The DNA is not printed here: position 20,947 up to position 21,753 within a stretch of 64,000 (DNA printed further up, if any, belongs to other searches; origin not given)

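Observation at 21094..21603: Small HTH protein with tandem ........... histone-H1-like repeats, divergent from the topo VI operon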

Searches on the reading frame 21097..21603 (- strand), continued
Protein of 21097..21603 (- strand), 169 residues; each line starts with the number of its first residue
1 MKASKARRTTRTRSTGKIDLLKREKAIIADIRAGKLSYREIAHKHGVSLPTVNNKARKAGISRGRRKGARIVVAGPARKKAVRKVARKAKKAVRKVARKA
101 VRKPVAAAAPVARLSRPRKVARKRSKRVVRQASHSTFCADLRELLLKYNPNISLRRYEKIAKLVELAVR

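Call 28: fold_search(model_id=the predicted structure, library=pdb)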
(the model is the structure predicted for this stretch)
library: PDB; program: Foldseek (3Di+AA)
matches with E <= 10: 729; with E <= 0.001: 0
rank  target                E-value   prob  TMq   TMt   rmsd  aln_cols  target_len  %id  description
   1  2cg4_A                1.7e-01  0.92  0.22  0.24   3.9        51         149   25  Structure of E.coli AsnC (released 2006-04-04)
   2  2cfx_A                3.0e-01  0.97  0.21  0.25   1.9        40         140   28  Structure of B.subtilis LrpC (released 2006-03-28)
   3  1tro_A                4.4e-01  0.99  0.27  0.43   4.2        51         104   16  CRYSTAL STRUCTURE OF TRP REPRESSOR OPERATOR COMPLEX AT ATOMIC RESOLUTION (released 1994-01-31)
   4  2w25_A                4.7e-01  0.72  0.19  0.21   5.1        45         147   24  Crystal structure of Glu104Ala mutant (released 2009-11-17)
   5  8q90_A                4.7e-01  0.72  0.19  0.22   4.0        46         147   33  Halophilic Lrp transcription factor (released 2024-01-31)
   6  3wrp                  5.1e-01  0.96  0.26  0.43   6.1        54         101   15  FLEXIBILITY OF THE DNA-BINDING DOMAINS OF TRP REPRESSOR (released 1988-04-16)
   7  1tro_E                5.1e-01  0.87  0.22  0.36   3.2        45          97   20  CRYSTAL STRUCTURE OF TRP REPRESSOR OPERATOR COMPLEX AT ATOMIC RESOLUTION (released 1994-01-31)
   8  1trr_A                5.4e-01  0.98  0.27  0.42   4.2        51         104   16  TANDEM BINDING IN CRYSTALS OF A TRP REPRESSOR/OPERATOR HALF-SITE COMPLEX (released 1993-10-21)
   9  7bhy_A                5.4e-01  0.66  0.21  0.49   3.8        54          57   22  DNA-binding domain of DeoR in complex with the DNA operator (released 2021-11-10)
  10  9w4w                  6.1e-01  0.93  0.20  0.23   1.8        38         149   26  Structure of transcription factor in complex with L-Ile (released 2026-03-25)
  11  2p6t_B                6.5e-01  0.69  0.20  0.22   3.2        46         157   22  CRYSTAL STRUCTURE OF TRANSCRIPTIONAL REGULATOR NMB0573 and L-LEUCINE COMPLEX FROM NEISSERIA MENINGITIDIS (released 2007-04-03)
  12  2vbw_A                6.5e-01  0.51  0.18  0.21   5.6        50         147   26  Feast or famine regulatory protein (Rv3291c)from M. tuberculosis complexed with L-Phenylalanine (released 2007-11-06)
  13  1zt9_A                7.4e-01  0.97  0.27  0.44   4.0        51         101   16  E. coli trp repressor, tetragonal crystal form (released 2006-05-09)
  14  7fby                  7.4e-01  0.90  0.20  0.22   1.8        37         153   27  Crystal Structure of PH0140 from Pyrococcus horikosii OT3 (released 2022-07-20)
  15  4pcq_A                7.4e-01  0.82  0.21  0.24   3.1        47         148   17  Crystal Structure of MtbAldR (Rv2779c) (released 2015-05-06)
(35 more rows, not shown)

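Call 29: search_protein_families(library=pfam, proteins=[P0110, P0111, P0113, P0116, P0117, P0119, P0120, P0122, P0123, P0133], max_evalue=0.01)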
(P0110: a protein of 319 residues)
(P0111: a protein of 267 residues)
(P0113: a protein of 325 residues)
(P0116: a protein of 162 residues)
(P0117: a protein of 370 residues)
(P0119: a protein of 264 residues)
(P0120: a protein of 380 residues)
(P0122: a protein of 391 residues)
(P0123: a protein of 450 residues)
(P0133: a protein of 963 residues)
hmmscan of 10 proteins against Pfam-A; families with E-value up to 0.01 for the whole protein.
P0110 (319 aa): 68 families (the best 25 are shown)
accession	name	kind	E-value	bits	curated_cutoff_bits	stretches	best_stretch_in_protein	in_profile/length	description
PF13384.12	HTH_23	-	6.4e-31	105.8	24.6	3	216-254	2-39/50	Homeodomain-like domain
PF13518.12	HTH_28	-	2.5e-22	79.1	25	3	223-254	4-34/52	Helix-turn-helix domain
PF08822.17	DUF1804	-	3.3e-21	76.3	29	1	219-256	6-43/164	Protein of unknown function (DUF1804)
PF13542.12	HTH_Tnp_ISL3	-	1.2e-20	73.1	27.4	0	70-96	19-43/51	Helix-turn-helix domain of transposase family ISL3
PF12728.13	HTH_17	-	1.5e-20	73.7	27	0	29-71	2-46/51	Helix-turn-helix domain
PF04545.22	Sigma70_r4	-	9.2e-20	70.3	24.1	1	122-149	11-38/50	Sigma-70, region 4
PF01527.26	HTH_Tnp_1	-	1.5e-18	67.2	24.1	1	221-272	12-71/75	Transposase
PF13551.12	HTH_29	-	8.4e-18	64.7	28.1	0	181-223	12-55/64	Winged helix-turn helix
PF08281.18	Sigma70_r4_2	-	2e-17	63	25.7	0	182-202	27-47/54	Sigma-70, region 4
PF00376.29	MerR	-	2e-14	53.6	28.2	0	82-102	2-22/38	MerR family regulatory protein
PF13411.12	MerR_1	-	1.9e-13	50.7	21.6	1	81-118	2-40/69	MerR HTH family regulatory protein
PF15978.11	TnsD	-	6.2e-13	49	32.4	0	67-115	186-235/355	Tn7-like transposition protein D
PF01047.28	MarR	-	3.2e-12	46.6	24.6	0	126-154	12-40/59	MarR family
PF01418.23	HTH_6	-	3.7e-12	46.5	28.3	0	282-309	33-60/77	Helix-turn-helix domain, rpiR family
PF05225.22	HTH_psq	-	1.1e-11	44.6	20.4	1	68-103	5-40/45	helix-turn-helix, Psq domain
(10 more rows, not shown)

P0111 (267 aa): 49 families (the best 25 are shown)
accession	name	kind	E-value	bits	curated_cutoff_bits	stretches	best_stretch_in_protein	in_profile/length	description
PF13384.12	HTH_23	-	9.7e-23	79.8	24.6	2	169-200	5-36/50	Homeodomain-like domain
PF00196.25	GerE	-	2.5e-17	62.7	23.5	2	167-199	3-35/57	Bacterial regulatory proteins, luxR family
PF13518.12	HTH_28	-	1.2e-14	54.5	25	0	14-39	7-32/52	Helix-turn-helix domain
PF01371.25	Trp_repressor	-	8.8e-14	51.8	27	0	222-254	35-68/88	Trp repressor protein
PF13613.12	HTH_Tnp_4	-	2.5e-13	49.8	27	0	70-92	16-38/53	Helix-turn-helix of DDE superfamily endonuclease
PF08279.18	HTH_11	-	1.1e-11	44.9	25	0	173-200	4-34/55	HTH domain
PF01022.26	HTH_5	-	1.1e-11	44.8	22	0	10-38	5-34/47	Bacterial regulatory protein, arsR family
PF04545.22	Sigma70_r4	-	2.1e-11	43.6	24.1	0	183-201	22-40/50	Sigma-70, region 4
PF02796.21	HTH_7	-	2.4e-11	44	23.8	0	158-198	2-38/45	Helix-turn-helix domain of resolvase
PF13551.12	HTH_29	-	1.8e-10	41.2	28.1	0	226-254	2-31/64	Winged helix-turn helix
PF08281.18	Sigma70_r4_2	-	7e-10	38.8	25.7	0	180-200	25-45/54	Sigma-70, region 4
PF01381.28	HTH_3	-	1.3e-08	35.1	23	0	179-201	7-29/55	Helix-turn-helix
PF00356.27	LacI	-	4.6e-08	33.2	27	0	241-255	5-19/46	Bacterial regulatory proteins, lacI family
PF04967.18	HTH_10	-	4.8e-08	33.1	23.1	0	25-38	29-42/53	HTH DNA binding domain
PF13936.12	HTH_38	-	1.4e-07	31.6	27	0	227-254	12-39/44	Helix-turn-helix domain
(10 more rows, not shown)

P0113 (325 aa): 4 families
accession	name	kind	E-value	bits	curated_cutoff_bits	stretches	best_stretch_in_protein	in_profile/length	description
PF04545.22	Sigma70_r4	-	0.00016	21.5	24.1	1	262-299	7-44/50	Sigma-70, region 4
PF13412.12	HTH_24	-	0.00083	19.3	21.9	1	271-294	12-36/48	Winged helix-turn-helix DNA-binding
PF13384.12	HTH_23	-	0.0035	17.5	24.6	1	262-295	5-36/50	Homeodomain-like domain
PF08281.18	Sigma70_r4_2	-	0.0086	16.1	25.7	0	275-299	26-50/54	Sigma-70, region 4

P0116 (162 aa): 61 families (the best 25 are shown)
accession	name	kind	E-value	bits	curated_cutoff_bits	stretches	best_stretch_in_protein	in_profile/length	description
PF13384.12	HTH_23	-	3.5e-17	62.1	24.6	3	128-161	5-37/50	Homeodomain-like domain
PF08281.18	Sigma70_r4_2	-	1.4e-14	53.9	25.7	3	35-63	23-50/54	Sigma-70, region 4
PF13518.12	HTH_28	-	3e-14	53.2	25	1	31-62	5-35/52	Helix-turn-helix domain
PF13551.12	HTH_29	-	4.3e-14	52.8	28.1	1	32-62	5-35/64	Winged helix-turn helix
PF01527.26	HTH_Tnp_1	-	2.7e-12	47.2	24.1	2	34-73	18-59/75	Transposase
PF13542.12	HTH_Tnp_ISL3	-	2.7e-12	46.4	27.4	1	141-161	26-46/51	Helix-turn-helix domain of transposase family ISL3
PF09339.16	HTH_IclR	-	4.4e-12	46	22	1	139-162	16-39/52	IclR helix-turn-helix domain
PF08822.17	DUF1804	-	6.9e-12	46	29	1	77-116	6-45/164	Protein of unknown function (DUF1804)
PF04545.22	Sigma70_r4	-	6e-11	42.1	24.1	1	81-109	11-39/50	Sigma-70, region 4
PF12728.13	HTH_17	-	8.4e-11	42.4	27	0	143-162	3-22/51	Helix-turn-helix domain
PF08279.18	HTH_11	-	1.6e-09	37.9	25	1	138-162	12-36/55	HTH domain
PF12802.13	MarR_2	-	2.1e-09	37.8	27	0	141-162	19-41/61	MarR family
PF01418.23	HTH_6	-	1.2e-08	35.3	28.3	1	88-116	32-60/77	Helix-turn-helix domain, rpiR family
PF12116.14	SpoIIID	-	3.9e-08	33.7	27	0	142-161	20-39/82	Stage III sporulation protein D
PF10668.15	Phage_terminase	-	4.5e-08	33.1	22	0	69-110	3-42/67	Phage terminase small subunit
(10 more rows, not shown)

P0117 (370 aa): 25 families
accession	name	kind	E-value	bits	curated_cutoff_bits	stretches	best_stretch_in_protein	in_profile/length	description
PF13518.12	HTH_28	-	9.5e-23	80.4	25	1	268-301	4-37/52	Helix-turn-helix domain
PF13384.12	HTH_23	-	4.2e-22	77.7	24.6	0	162-194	4-36/50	Homeodomain-like domain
PF04545.22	Sigma70_r4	-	1.3e-13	50.6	24.1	1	10-42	8-40/50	Sigma-70, region 4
PF08281.18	Sigma70_r4_2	-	1.6e-10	40.9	25.7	0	10-44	14-48/54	Sigma-70, region 4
PF08765.17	Mor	-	3e-10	40.5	24.9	0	318-355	58-94/107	Mor transcription activator family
PF01527.26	HTH_Tnp_1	-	9e-09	35.9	24.1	0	64-102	12-51/75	Transposase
PF04255.20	DUF433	-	1.2e-08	35.1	23.6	0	13-41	23-51/56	Protein of unknown function (DUF433)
PF04218.19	CENP-B_N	-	4.7e-07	29.8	21.2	0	118-146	14-42/53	CENP-B N-terminal DNA-binding domain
PF13551.12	HTH_29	-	6.5e-07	29.8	28.1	0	13-43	3-33/64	Winged helix-turn helix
PF00196.25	GerE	-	1.2e-06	28.5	23.5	0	161-193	3-35/57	Bacterial regulatory proteins, luxR family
PF19610.4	DUF6115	-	7.8e-06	26.7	27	0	53-141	34-125/134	Family of unknown function (DUF6115)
PF01371.25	Trp_repressor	-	1.1e-05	25.8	27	0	58-86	32-60/88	Trp repressor protein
PF01710.22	HTH_Tnp_IS630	-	0.00018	22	21.3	0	167-267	10-113/119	Transposase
PF08279.18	HTH_11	-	0.00052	20.3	25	0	173-194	13-34/55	HTH domain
PF13542.12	HTH_Tnp_ISL3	-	0.00079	19.3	27.4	0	166-194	18-45/51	Helix-turn-helix domain of transposase family ISL3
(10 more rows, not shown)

P0119 (264 aa): 38 families (the best 25 are shown)
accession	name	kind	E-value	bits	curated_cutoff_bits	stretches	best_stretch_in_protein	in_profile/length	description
PF04545.22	Sigma70_r4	-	3.8e-18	65.2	24.1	1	74-98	19-43/50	Sigma-70, region 4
PF13518.12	HTH_28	-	1.7e-14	54.1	25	0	168-216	2-49/52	Helix-turn-helix domain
PF13412.12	HTH_24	-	3.9e-14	52.4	21.9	0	17-38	14-35/48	Winged helix-turn-helix DNA-binding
PF13384.12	HTH_23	-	1e-13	51.1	24.6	0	233-258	17-42/50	Homeodomain-like domain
PF08279.18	HTH_11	-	2.1e-13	50.4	25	0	73-101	14-41/55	HTH domain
PF01371.25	Trp_repressor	-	1.7e-11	44.4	27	0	117-154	41-78/88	Trp repressor protein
PF01047.28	MarR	-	2.6e-10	40.5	24.6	0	75-94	17-36/59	MarR family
PF13744.12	HTH_37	-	1.2e-09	38.3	27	0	63-97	19-53/80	Helix-turn-helix domain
PF10654.15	DUF2481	-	1.6e-09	38.3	27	0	63-107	69-112/126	Protein of unknown function (DUF2481)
PF04297.20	UPF0122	-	2.9e-09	37.5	22.7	0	66-134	24-97/101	Putative helix-turn-helix protein, YlxM / p13 like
PF01022.26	HTH_5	-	1.4e-07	31.7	22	0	167-196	3-32/47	Bacterial regulatory protein, arsR family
PF12298.14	Bot1p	-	1.8e-07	31.9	23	0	100-139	8-47/172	Eukaryotic mitochondrial regulator protein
PF01381.28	HTH_3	-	2e-07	31.4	23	0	19-40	8-29/55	Helix-turn-helix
PF08822.17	DUF1804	-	2.2e-07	31.4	29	0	166-202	6-42/164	Protein of unknown function (DUF1804)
PF08281.18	Sigma70_r4_2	-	4.1e-07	30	25.7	0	175-197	22-44/54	Sigma-70, region 4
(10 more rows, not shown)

P0120 (380 aa): 18 families
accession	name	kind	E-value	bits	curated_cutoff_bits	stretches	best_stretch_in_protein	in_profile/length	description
PF13384.12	HTH_23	-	3.4e-12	46.2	24.6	0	119-141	18-40/50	Homeodomain-like domain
PF01371.25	Trp_repressor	-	1.9e-09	37.9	27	0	111-153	42-84/88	Trp repressor protein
PF04545.22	Sigma70_r4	-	1.1e-07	31.7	24.1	0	297-316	24-43/50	Sigma-70, region 4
PF00356.27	LacI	-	1.3e-07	31.8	27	0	297-313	3-19/46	Bacterial regulatory proteins, lacI family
PF13518.12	HTH_28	-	5.7e-07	29.9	25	0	114-143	9-37/52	Helix-turn-helix domain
PF08281.18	Sigma70_r4_2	-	3.1e-05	24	25.7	0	297-311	30-44/54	Sigma-70, region 4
PF02082.26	Rrf2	-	0.00016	22.3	30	0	115-161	20-71/132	Iron-dependent Transcriptional regulator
PF13545.12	HTH_Crp_2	-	0.0003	21.1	27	0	297-319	26-48/70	Crp-like helix-turn-helix domain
PF02796.21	HTH_7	-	0.00038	21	23.8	0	123-141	26-44/45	Helix-turn-helix domain of resolvase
PF15978.11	TnsD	-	0.00041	20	32.4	0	292-324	198-230/355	Tn7-like transposition protein D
PF13412.12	HTH_24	-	0.00049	20.1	21.9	0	123-142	22-41/48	Winged helix-turn-helix DNA-binding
PF25213.1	HVO_A0261_N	-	0.001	19.3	35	0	110-143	16-49/86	HVO_A0261 N-terminal domain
PF04218.19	CENP-B_N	-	0.0013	18.8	21.2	0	96-145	1-49/53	CENP-B N-terminal DNA-binding domain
PF09339.16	HTH_IclR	-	0.0017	18.6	22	0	297-313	22-38/52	IclR helix-turn-helix domain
PF04645.17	DUF603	-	0.0018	18.5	22.6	0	109-143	10-44/181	Protein of unknown function, DUF603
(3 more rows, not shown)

P0122 (391 aa): 37 families (the best 25 are shown)
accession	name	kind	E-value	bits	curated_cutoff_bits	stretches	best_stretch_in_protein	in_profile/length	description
PF13384.12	HTH_23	-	1.4e-17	63.3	24.6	2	173-202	8-36/50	Homeodomain-like domain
PF04545.22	Sigma70_r4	-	2.4e-15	56.2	24.1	2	251-284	10-43/50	Sigma-70, region 4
PF08281.18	Sigma70_r4_2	-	1.2e-13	50.9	25.7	0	254-280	19-45/54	Sigma-70, region 4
PF13518.12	HTH_28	-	1.9e-11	44.3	25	0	254-284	6-35/52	Helix-turn-helix domain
PF02796.21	HTH_7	-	6.1e-11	42.7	23.8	0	251-284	12-44/45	Helix-turn-helix domain of resolvase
PF13551.12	HTH_29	-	1.3e-10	41.7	28.1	0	253-282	5-33/64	Winged helix-turn helix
PF13404.12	HTH_AsnC-type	-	2e-09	37.5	27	0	173-202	6-36/42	AsnC-type helix-turn-helix domain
PF08279.18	HTH_11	-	2.7e-09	37.2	25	1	171-202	1-34/55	HTH domain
PF15978.11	TnsD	-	1.4e-08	34.6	32.4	0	213-290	159-228/355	Tn7-like transposition protein D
PF13542.12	HTH_Tnp_ISL3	-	2.2e-08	33.9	27.4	0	250-283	17-48/51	Helix-turn-helix domain of transposase family ISL3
PF12728.13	HTH_17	-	8e-07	29.7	27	0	115-154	3-44/51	Helix-turn-helix domain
PF19889.5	DUF6362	-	1.8e-06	28.6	31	0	162-203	50-90/98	Domain of unknown function (DUF6362)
PF02082.26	Rrf2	-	2.4e-06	28.2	30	0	105-135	15-45/132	Iron-dependent Transcriptional regulator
PF13412.12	HTH_24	-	5.3e-06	26.3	21.9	0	171-202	4-36/48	Winged helix-turn-helix DNA-binding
PF00196.25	GerE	-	2e-05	24.5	23.5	0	263-279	19-35/57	Bacterial regulatory proteins, luxR family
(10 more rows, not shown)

P0123 (450 aa): 61 families (the best 25 are shown)
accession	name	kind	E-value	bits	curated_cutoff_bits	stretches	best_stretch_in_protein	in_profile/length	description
PF13518.12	HTH_28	-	4.5e-43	145.4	25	5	407-439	5-36/52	Helix-turn-helix domain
PF13384.12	HTH_23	-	1.2e-37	127.2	24.6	4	168-194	17-43/50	Homeodomain-like domain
PF01527.26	HTH_Tnp_1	-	3.3e-37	127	24.1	4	150-197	5-52/75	Transposase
PF13551.12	HTH_29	-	8.1e-27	93.5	28.1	1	160-196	4-40/64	Winged helix-turn helix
PF08822.17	DUF1804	-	2.8e-22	79.8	29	0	4-43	5-44/164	Protein of unknown function (DUF1804)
PF12728.13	HTH_17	-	1.5e-20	73.6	27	0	169-188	2-21/51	Helix-turn-helix domain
PF13542.12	HTH_Tnp_ISL3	-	8.2e-20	70.5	27.4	1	150-193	10-51/51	Helix-turn-helix domain of transposase family ISL3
PF05225.22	HTH_psq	-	2.9e-19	68.9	20.4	1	58-82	7-31/45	helix-turn-helix, Psq domain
PF08281.18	Sigma70_r4_2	-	9.5e-17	60.8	25.7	0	304-335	16-47/54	Sigma-70, region 4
PF04545.22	Sigma70_r4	-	4.2e-16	58.6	24.1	0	255-281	12-38/50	Sigma-70, region 4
PF04218.19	CENP-B_N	-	3.6e-15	55.8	21.2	0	106-139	15-47/53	CENP-B N-terminal DNA-binding domain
PF04297.20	UPF0122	-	4.3e-14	53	22.7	0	106-140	25-59/101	Putative helix-turn-helix protein, YlxM / p13 like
PF08279.18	HTH_11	-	1.2e-13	51.2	25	0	114-132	15-33/55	HTH domain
PF06056.18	Terminase_5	-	3.7e-13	49.7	20.3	1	170-197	15-42/58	Putative ATPase subunit of terminase (gpP-like)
PF14493.12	HTH_40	-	9.5e-12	45.5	27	1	311-340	9-38/89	Helix-turn-helix domain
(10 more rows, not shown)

P0133 (963 aa): 3 families
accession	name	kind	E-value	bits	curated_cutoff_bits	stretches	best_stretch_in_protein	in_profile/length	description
PF24167.1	DUF7411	-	1.2e-06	28.7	28.7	0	499-543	147-190/194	Family of unknown function (DUF7411)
PF22078.1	Ribosomal_bL9m_C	-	0.00027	21.3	27.7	0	299-342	19-62/86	Large ribosomal subunit protein bL9m C-terminal domain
PF09476.15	Pilus_CpaD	-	0.005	17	31.1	0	496-567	73-143/200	Pilus biogenesis CpaD protein (pilus_cpaD)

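Call 52: find_encoding_contigs(protein=P0146, flank=6000, max_places=3)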
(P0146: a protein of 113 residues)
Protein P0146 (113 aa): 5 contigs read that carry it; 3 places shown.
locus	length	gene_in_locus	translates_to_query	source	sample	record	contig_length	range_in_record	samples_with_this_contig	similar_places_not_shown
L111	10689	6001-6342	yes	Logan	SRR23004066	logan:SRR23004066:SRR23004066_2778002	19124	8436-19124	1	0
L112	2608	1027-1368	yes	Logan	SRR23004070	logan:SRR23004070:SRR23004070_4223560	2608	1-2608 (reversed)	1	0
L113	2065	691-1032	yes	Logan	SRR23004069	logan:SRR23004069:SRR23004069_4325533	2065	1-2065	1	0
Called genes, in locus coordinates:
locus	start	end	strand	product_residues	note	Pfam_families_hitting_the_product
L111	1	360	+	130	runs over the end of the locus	-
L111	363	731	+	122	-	-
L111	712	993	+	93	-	-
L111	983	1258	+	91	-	-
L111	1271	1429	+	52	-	-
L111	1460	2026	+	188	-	-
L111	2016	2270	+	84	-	-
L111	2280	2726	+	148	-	-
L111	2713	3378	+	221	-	-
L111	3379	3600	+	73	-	-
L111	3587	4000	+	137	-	-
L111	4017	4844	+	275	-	-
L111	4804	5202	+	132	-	-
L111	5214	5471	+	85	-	-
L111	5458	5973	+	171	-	PF10263:SprT-like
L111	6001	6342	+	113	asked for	-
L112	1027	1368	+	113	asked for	-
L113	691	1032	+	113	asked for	-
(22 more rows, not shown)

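Call 53: find_encoding_contigs(protein=P0113, flank=6000, max_places=3)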
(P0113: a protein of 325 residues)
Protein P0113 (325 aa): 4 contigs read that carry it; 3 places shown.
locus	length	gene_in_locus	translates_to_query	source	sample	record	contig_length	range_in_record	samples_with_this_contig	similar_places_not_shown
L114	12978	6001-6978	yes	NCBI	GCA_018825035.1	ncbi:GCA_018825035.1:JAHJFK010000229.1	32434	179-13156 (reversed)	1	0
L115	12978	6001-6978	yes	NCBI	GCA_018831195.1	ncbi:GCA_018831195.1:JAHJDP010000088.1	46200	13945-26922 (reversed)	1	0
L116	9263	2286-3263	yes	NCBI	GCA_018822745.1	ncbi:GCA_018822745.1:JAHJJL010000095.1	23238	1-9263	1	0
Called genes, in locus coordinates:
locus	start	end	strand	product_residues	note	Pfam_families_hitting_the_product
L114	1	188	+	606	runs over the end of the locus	PF28082:ZorA-like_t1, PF04513:Baculo_PEP_C (faint), PF01442:Apolipoprotein (faint)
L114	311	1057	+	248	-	PF00691:OmpA (faint)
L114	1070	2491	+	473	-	PF15611:EH_Signature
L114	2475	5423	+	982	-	PF00176:SNF2-rel_dom, PF00271:Helicase_C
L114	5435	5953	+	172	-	-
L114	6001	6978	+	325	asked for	-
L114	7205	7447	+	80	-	-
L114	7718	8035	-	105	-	PF01936:NYN (weak)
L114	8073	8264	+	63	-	-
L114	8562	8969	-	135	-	PF22091:DUF6941 (weak)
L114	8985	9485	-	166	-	PF05534:HicB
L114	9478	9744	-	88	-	PF07927:HicA_toxin (weak)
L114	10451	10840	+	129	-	PF20033:DUF6438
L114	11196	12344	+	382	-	PF02720:DUF222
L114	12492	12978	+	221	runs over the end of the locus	PF02517:Rce1-like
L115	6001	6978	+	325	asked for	-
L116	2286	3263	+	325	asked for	-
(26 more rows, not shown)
